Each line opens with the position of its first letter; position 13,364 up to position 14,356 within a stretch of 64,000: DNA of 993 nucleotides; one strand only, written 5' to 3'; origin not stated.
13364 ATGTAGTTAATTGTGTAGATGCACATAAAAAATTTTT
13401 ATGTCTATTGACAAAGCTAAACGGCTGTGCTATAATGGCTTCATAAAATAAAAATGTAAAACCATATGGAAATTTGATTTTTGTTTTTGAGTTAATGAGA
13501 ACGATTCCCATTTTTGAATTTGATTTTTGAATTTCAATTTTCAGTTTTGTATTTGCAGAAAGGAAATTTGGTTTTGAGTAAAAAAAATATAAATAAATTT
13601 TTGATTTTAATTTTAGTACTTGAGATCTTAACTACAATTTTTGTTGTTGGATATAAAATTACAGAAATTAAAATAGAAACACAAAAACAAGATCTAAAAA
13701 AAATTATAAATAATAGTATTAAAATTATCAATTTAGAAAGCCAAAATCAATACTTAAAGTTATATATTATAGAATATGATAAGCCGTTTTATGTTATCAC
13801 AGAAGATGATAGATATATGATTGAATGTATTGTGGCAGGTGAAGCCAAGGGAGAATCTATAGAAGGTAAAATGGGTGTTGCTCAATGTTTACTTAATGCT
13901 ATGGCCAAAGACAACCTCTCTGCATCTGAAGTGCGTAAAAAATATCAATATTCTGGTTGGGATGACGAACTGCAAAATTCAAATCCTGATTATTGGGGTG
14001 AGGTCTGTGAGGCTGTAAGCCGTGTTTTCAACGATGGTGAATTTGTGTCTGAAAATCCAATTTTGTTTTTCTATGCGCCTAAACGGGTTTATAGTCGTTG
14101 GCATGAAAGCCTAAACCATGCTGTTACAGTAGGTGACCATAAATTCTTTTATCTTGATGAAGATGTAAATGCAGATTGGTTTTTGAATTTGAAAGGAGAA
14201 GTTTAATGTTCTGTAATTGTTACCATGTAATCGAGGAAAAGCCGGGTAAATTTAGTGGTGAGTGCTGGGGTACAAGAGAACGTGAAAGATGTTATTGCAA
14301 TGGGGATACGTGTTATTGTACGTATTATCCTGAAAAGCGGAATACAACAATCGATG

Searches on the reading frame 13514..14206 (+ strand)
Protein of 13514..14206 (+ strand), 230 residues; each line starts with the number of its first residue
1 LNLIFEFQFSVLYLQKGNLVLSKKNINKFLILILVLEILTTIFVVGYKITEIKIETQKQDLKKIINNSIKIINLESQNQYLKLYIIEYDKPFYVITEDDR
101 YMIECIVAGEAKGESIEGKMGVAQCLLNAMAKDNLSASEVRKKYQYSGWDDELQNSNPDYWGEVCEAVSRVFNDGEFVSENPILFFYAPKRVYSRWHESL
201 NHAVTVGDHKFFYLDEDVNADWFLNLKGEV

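Call 11: search_protein_families(library=pfam, proteins=[window:13514-14206:+], max_evalue=0.01)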
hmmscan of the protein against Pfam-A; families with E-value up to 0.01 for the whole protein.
window:13514-14206:+ (230 aa): 1 family
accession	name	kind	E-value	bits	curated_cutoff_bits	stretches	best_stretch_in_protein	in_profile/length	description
PF07486.17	Hydrolase_2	-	4.2e-06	27.8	27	1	113-212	1-100/100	Cell Wall Hydrolase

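Call 90: search_protein_families(library=phrogs, proteins=[window:13574-14206:+], max_evalue=0.01)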
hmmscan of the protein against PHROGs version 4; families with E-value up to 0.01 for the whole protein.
window:13574-14206:+ (210 aa): 4 families
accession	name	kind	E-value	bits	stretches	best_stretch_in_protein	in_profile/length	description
phrog_18750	-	unknown function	5.1e-18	66.6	1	73-192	134-246/251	-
phrog_938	-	lysis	7e-08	31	1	71-195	44-173/2185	endolysin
phrog_14642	-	lysis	1.3e-06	29.1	1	75-191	98-213/215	endolysin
phrog_17417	-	unknown function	0.0024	18.6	1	10-116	9-119/192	-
